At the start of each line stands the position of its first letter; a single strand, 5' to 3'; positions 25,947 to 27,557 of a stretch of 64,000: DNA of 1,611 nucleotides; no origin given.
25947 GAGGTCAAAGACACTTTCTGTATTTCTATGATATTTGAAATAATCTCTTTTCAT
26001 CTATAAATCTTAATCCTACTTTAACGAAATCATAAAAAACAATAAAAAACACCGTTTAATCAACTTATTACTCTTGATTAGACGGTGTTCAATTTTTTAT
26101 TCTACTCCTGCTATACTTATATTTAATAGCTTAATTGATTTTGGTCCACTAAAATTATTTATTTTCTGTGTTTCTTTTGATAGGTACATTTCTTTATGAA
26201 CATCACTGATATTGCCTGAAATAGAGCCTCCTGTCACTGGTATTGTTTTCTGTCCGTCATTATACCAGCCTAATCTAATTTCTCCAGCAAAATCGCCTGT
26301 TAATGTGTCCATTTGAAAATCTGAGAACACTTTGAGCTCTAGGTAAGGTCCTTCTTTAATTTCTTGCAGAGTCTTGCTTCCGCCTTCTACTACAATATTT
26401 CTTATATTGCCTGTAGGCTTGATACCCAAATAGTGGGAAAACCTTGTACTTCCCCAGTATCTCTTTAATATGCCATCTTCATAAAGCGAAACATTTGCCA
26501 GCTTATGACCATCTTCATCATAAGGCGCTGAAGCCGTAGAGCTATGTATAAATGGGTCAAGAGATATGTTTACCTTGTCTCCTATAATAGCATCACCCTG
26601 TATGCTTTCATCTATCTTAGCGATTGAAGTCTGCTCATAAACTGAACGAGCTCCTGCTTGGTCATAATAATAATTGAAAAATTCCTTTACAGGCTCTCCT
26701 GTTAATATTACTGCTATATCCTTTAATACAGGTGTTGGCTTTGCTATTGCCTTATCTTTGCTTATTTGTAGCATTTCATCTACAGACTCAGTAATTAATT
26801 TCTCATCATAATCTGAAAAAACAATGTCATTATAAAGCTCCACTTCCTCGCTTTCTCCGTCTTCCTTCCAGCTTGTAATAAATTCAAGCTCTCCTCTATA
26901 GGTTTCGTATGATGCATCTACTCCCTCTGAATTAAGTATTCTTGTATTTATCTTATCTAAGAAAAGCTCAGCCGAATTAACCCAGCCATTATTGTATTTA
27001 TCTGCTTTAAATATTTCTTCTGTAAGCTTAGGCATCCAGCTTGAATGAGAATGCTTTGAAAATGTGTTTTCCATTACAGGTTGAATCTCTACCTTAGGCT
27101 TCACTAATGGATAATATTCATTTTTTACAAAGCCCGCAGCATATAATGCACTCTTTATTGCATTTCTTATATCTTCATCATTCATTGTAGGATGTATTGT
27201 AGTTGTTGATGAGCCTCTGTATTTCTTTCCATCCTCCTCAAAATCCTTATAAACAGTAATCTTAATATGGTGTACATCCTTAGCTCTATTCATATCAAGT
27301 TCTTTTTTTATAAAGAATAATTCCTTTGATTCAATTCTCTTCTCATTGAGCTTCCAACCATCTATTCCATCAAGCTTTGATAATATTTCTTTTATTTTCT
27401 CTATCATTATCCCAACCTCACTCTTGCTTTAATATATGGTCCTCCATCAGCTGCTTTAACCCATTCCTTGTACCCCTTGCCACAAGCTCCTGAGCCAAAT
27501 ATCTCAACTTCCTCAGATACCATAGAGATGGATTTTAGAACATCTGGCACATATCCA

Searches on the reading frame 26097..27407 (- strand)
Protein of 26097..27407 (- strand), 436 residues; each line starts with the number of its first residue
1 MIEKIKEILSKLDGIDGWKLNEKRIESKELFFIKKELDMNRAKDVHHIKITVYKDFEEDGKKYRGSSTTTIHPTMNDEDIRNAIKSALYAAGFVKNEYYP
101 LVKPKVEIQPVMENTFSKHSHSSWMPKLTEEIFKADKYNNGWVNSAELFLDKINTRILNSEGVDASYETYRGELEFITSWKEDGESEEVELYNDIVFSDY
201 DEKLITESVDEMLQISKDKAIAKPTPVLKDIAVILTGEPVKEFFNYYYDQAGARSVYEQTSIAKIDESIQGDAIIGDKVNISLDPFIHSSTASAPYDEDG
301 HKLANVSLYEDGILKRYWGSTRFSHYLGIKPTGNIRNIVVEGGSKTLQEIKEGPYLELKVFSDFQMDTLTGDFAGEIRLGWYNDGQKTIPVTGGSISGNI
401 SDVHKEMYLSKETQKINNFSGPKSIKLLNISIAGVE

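Call 11: find_related_loci(query=window:26097-27407:-, collection=genome_contigs, flank=10000)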
Query window:26097-27407:- (436 aa) in genome_contigs; peptide patterns used: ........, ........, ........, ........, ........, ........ (x = any residue, [..] = any of these).
246 stretches matched a pattern; 4 encode a relative of the query (tblastn E <= 1e-3); 4 distinct loci.
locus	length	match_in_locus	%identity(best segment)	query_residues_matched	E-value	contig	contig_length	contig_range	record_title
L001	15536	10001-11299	81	1-436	0e+0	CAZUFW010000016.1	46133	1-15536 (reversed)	MAG TPA_asm: uncultured Clostridia bacterium isolate binchicken_co152_45 genome assembly, contig: NODE_908_length_46133_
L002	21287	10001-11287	59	1-434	1e-166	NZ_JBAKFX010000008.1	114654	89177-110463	Dethiothermospora halolimnae strain SD1 NODE_8_length_114654_cov_217.250718, whole genome shotgun sequence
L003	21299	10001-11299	54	1-435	8e-157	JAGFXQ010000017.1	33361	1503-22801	MAG: Bacillota bacterium isolate CTSoil_066 scaffold_703, whole genome shotgun sequence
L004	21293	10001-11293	54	1-434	2e-151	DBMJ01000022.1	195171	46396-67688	MAG TPA_asm: Clostridium sp. UBA701 UBA701_contig_284, whole genome shotgun sequence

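Call 15: find_encoding_contigs(protein=window:26097-27407:-, flank=10000, max_places=10)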
Protein window:26097-27407:- (436 aa): 5 contigs read that carry it; 2 places shown.
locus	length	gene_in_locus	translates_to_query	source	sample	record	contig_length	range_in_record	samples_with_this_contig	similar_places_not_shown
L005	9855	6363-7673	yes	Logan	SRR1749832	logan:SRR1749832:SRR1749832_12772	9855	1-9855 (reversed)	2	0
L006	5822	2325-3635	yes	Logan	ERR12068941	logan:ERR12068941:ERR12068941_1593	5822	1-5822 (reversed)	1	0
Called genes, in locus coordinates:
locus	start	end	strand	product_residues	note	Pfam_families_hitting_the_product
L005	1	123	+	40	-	?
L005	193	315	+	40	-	-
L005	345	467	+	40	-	-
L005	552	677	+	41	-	-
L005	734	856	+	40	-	-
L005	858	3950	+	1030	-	PF00583:Acetyltransf_1, PF13673:Acetyltransf_10 (faint), PF13508:Acetyltransf_7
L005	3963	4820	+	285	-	PF01026:TatD_DNase, PF04909:Amidohydro_2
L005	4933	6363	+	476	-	PF19289:PmbA_TldD_3rd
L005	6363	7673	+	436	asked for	PF19289:PmbA_TldD_3rd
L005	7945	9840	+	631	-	PF06506:PrpR_N, PF01078:Mg_chelatase (faint), PF00158:Sigma54_activat, PF14532:Sigma54_activ_2, PF25601:AAA_lid_14, PF18024:HTH_50 (faint), PF02796:HTH_7 (faint), PF02954:HTH_8, +1 more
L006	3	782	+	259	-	?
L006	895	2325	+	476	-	PF19289:PmbA_TldD_3rd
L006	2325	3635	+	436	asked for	PF19289:PmbA_TldD_3rd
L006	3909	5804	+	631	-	PF00004:AAA (faint), PF06506:PrpR_N, PF01078:Mg_chelatase (faint), PF00158:Sigma54_activat, PF14532:Sigma54_activ_2, PF25601:AAA_lid_14, PF18024:HTH_50 (faint), PF02954:HTH_8, +1 more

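Call 18: find_related_loci(query=window:26097-27407:-, collection=metagenome_contigs, flank=10000)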
Query window:26097-27407:- (436 aa) in metagenome_contigs; peptide patterns used: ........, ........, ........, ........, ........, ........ (x = any residue, [..] = any of these).
365 stretches matched a pattern; 2 encode a relative of the query (tblastn E <= 1e-3); 2 distinct loci.
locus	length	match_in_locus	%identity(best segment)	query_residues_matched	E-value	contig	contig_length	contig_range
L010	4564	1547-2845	54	1-435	6e-161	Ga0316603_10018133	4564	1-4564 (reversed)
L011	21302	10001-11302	81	1-436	0e+0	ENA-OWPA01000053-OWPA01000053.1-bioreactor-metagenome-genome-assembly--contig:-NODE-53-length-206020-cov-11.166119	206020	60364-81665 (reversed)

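Call 30: find_homologous_proteins(query=window:26097-27407:-, max_evalue=1e-60)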
Query window:26097-27407:- (436 aa): 1473 proteins with E <= 1e-60 among 7063 candidates; the best 120 are listed.
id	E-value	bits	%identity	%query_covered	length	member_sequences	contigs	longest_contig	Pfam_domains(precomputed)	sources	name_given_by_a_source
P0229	2.0e-288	974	100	100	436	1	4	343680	PF19289.5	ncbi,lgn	-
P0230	2.3e-245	832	84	100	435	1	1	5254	PF19289.5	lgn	-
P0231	5.3e-245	831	83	100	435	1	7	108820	PF19289.5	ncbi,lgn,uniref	ncbi:metallopeptidase TldD-related protein [Proteiniborus sp.]|uniref:metallopeptidase TldD-related 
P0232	2.1e-243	826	83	100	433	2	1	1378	PF19289.5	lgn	-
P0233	5.3e-242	821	83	100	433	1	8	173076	PF19289.5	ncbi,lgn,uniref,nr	ncbi:hypothetical protein DW1_0673 [Proteiniborus sp. DW1]|uniref:TldD/PmbA family protein n=1 Tax=P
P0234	3.4e-241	819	83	100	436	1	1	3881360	PF19289.5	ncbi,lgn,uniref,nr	ncbi:metallopeptidase TldD-related protein [Proteiniborus sp. MB09-C3]|uniref:metallopeptidase TldD-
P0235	4.3e-240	815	81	100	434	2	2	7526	PF19289.5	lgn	-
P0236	3.8e-236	802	81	100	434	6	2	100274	PF19289.5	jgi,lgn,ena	-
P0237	1.1e-234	797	79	100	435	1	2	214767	PF19289.5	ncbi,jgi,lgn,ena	ncbi:MAG: metallopeptidase TldD-related protein [Tissierellales bacterium]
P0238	3.1e-233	792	80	100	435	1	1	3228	PF19289.5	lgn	-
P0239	6.5e-229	778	78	100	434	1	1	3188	PF19289.5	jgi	jgi:PmbA protein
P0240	1.5e-225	767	78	100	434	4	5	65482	PF19289.5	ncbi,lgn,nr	ncbi:MAG: TldD/PmbA family protein [Gottschalkiaceae bacterium]|nr:MAG: TldD/PmbA family protein [Go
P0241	2.6e-225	766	78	100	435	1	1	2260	PF19289.5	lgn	-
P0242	3.2e-223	759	83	91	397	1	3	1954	PF19289.5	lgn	-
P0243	7.0e-223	758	77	100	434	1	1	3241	PF19289.5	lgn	-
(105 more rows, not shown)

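Call 32: find_encoding_contigs(protein=P0234, flank=10000, max_places=3)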
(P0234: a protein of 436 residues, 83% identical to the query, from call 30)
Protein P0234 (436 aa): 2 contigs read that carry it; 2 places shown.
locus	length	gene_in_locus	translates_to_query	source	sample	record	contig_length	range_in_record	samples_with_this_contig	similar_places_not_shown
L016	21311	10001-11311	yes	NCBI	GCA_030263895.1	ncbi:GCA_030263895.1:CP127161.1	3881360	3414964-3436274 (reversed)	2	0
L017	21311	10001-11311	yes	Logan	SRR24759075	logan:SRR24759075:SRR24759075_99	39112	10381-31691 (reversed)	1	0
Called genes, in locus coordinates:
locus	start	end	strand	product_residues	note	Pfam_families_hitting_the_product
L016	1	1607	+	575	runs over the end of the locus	PF00664:ABC_membrane, PF02463:SMC_N (weak), PF00005:ABC_tran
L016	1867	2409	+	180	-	PF02417:Chromate_transp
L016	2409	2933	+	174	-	PF02417:Chromate_transp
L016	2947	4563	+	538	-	PF01019:G_glu_transpept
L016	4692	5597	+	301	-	-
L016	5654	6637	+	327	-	PF14257:DUF4349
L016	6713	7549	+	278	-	PF01063:Aminotran_4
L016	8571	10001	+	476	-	PF19289:PmbA_TldD_3rd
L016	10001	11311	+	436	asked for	PF19289:PmbA_TldD_3rd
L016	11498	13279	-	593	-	PF08439:Peptidase_M3_N, PF01432:Peptidase_M3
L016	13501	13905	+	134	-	PF09719:C_GCAxxG_C_C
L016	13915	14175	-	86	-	PF04071:zf-like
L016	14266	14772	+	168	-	PF08645:PNK3P, PF13419:HAD_2, PF00702:Hydrolase, PF13242:Hydrolase_like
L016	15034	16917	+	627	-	PF00496:SBP_bac_5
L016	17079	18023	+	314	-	PF19300:BPD_transp_1_N (faint), PF00528:BPD_transp_1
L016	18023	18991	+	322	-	PF12911:OppC_N, PF00528:BPD_transp_1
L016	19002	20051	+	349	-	PF00005:ABC_tran, PF13304:AAA_21 (weak), PF08352:oligo_HPY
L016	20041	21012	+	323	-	PF00005:ABC_tran, PF08352:oligo_HPY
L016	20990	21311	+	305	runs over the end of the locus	PF02016:Peptidase_S66, PF17676:Peptidase_S66C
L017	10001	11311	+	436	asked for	PF19289:PmbA_TldD_3rd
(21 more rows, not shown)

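Call 33: find_encoding_contigs(protein=P0233, flank=10000, max_places=3)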
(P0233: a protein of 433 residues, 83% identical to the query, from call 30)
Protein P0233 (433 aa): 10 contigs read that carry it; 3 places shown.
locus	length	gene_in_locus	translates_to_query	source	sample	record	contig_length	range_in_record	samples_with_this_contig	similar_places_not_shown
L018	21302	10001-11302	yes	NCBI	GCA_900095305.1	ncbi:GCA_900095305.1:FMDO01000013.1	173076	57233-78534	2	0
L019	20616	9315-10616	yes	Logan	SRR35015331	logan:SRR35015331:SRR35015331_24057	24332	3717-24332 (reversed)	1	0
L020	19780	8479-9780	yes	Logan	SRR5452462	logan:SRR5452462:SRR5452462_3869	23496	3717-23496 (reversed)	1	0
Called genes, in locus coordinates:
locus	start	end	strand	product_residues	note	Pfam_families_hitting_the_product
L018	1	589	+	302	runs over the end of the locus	-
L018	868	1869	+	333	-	PF14257:DUF4349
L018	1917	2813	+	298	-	PF01063:Aminotran_4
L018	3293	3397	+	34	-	-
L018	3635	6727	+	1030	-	PF00583:Acetyltransf_1, PF13302:Acetyltransf_3 (faint), PF13673:Acetyltransf_10 (weak), PF13508:Acetyltransf_7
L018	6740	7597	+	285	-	PF01026:TatD_DNase, PF04909:Amidohydro_2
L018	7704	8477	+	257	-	PF18015:Acetyltransf_19, PF00583:Acetyltransf_1 (weak), PF13508:Acetyltransf_7 (weak)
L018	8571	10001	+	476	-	PF19289:PmbA_TldD_3rd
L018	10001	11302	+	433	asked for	PF19289:PmbA_TldD_3rd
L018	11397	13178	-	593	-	PF08439:Peptidase_M3_N, PF01432:Peptidase_M3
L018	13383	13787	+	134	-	PF09719:C_GCAxxG_C_C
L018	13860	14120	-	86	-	PF04071:zf-like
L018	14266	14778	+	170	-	PF08645:PNK3P, PF13419:HAD_2, PF00702:Hydrolase (weak), PF13242:Hydrolase_like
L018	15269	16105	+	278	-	PF18348:SH3_16 (faint), PF08239:SH3_3, PF00877:NLPC_P60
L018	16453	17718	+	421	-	PF03572:Peptidase_S41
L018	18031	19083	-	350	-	PF01022:HTH_5, PF12840:HTH_20 (weak)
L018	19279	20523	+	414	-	PF14684:Tricorn_C1 (weak), PF03572:Peptidase_S41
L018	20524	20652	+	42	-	PF00395:SLH (weak)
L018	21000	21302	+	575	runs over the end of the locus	PF00496:SBP_bac_5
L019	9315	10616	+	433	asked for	PF19289:PmbA_TldD_3rd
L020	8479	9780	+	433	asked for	PF19289:PmbA_TldD_3rd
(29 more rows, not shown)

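Call 34: find_encoding_contigs(protein=P0231, flank=10000, max_places=3)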
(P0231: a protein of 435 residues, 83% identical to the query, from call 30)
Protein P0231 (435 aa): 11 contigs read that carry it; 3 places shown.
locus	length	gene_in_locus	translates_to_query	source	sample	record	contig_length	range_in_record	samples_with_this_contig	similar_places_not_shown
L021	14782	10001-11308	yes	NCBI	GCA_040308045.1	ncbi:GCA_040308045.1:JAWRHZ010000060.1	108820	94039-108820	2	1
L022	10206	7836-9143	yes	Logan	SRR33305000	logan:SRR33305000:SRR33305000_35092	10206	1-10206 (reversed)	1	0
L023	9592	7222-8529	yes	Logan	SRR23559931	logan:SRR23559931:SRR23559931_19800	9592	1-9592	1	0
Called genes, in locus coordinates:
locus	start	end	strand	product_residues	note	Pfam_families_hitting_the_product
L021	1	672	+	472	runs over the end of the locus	PF01145:Band_7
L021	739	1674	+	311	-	-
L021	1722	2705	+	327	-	PF14257:DUF4349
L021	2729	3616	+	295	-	PF01063:Aminotran_4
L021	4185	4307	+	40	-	-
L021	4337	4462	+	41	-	-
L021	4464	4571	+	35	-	-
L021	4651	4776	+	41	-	-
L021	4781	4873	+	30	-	-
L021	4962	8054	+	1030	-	PF00583:Acetyltransf_1, PF13302:Acetyltransf_3 (faint), PF13673:Acetyltransf_10 (weak), PF13508:Acetyltransf_7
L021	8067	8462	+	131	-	-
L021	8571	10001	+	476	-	PF19289:PmbA_TldD_3rd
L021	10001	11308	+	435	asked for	PF19289:PmbA_TldD_3rd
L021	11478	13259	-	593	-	PF08439:Peptidase_M3_N, PF01432:Peptidase_M3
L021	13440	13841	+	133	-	PF09719:C_GCAxxG_C_C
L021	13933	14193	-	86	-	PF04071:zf-like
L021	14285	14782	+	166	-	PF08645:PNK3P, PF13419:HAD_2, PF00702:Hydrolase, PF13242:Hydrolase_like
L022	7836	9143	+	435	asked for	PF19289:PmbA_TldD_3rd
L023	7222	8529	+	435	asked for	PF19289:PmbA_TldD_3rd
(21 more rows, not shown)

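Call 36: find_encoding_contigs(protein=P0230, flank=10000, max_places=3)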
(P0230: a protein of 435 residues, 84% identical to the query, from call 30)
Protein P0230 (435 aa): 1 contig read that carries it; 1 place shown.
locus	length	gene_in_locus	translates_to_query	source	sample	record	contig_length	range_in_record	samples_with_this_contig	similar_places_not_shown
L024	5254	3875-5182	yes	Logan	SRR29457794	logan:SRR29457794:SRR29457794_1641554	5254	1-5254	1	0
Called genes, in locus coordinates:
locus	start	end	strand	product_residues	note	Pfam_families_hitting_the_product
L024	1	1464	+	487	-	?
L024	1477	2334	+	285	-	PF01026:TatD_DNase (weak), PF04909:Amidohydro_2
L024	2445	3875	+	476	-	PF19289:PmbA_TldD_3rd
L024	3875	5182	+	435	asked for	PF19289:PmbA_TldD_3rd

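Call 53: list_cluster_members(proteins=[P0229, P0109, P0001])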
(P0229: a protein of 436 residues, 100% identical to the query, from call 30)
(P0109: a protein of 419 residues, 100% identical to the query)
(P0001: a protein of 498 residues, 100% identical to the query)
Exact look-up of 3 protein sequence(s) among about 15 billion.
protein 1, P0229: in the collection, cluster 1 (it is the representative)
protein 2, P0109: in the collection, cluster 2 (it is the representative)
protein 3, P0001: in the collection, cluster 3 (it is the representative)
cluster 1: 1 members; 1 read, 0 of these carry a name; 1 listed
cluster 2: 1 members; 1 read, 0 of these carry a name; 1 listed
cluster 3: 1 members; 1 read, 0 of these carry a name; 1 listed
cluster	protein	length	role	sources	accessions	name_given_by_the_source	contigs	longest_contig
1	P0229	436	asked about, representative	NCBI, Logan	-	-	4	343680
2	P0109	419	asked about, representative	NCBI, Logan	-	-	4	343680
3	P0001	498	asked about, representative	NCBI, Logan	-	-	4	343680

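Call 58: search_protein_families(library=pfam, proteins=[window:26097-27407:-], max_evalue=0.001)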
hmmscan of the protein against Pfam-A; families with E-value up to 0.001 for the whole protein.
window:26097-27407:- (436 aa): 1 family
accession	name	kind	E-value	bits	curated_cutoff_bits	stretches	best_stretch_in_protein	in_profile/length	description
PF19289.4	PmbA_TldD_3rd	-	6.5e-28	97.8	22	1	231-434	4-220/220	PmbA/TldA metallopeptidase C-terminal domain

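Call 69: find_encoding_contigs(protein=P0237, flank=6000, max_places=2)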
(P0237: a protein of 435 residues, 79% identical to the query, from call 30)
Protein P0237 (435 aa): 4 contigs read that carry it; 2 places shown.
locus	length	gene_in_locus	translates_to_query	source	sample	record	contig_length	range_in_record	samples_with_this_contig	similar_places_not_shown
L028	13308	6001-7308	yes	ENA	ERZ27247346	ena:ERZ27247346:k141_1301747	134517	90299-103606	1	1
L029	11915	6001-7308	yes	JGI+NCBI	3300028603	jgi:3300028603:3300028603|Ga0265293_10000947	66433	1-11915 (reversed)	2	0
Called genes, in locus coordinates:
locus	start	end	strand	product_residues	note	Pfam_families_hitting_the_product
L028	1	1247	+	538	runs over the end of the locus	PF01019:G_glu_transpept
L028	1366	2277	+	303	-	-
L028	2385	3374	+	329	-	PF14257:DUF4349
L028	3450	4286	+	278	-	PF01063:Aminotran_4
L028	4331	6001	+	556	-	PF19289:PmbA_TldD_3rd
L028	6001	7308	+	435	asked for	PF19289:PmbA_TldD_3rd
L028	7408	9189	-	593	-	PF08439:Peptidase_M3_N, PF01432:Peptidase_M3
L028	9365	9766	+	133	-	PF09719:C_GCAxxG_C_C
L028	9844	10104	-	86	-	PF04071:zf-like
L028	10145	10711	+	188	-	PF00528:BPD_transp_1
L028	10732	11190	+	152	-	PF08352:oligo_HPY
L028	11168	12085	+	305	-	PF02016:Peptidase_S66, PF17676:Peptidase_S66C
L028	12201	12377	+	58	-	PF08239:SH3_3 (weak)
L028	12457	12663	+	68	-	PF04951:Peptidase_M55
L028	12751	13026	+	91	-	PF04951:Peptidase_M55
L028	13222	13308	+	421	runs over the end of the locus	PF03572:Peptidase_S41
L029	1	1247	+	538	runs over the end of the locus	PF01019:G_glu_transpept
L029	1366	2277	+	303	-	-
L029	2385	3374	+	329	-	PF14257:DUF4349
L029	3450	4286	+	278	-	PF01063:Aminotran_4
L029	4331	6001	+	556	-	PF19289:PmbA_TldD_3rd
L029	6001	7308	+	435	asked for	PF19289:PmbA_TldD_3rd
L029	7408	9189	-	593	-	PF08439:Peptidase_M3_N, PF01432:Peptidase_M3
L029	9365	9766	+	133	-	PF09719:C_GCAxxG_C_C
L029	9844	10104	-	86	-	PF04071:zf-like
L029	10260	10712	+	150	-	PF00528:BPD_transp_1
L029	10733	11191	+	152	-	PF08352:oligo_HPY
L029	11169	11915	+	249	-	PF02016:Peptidase_S66, PF17676:Peptidase_S66C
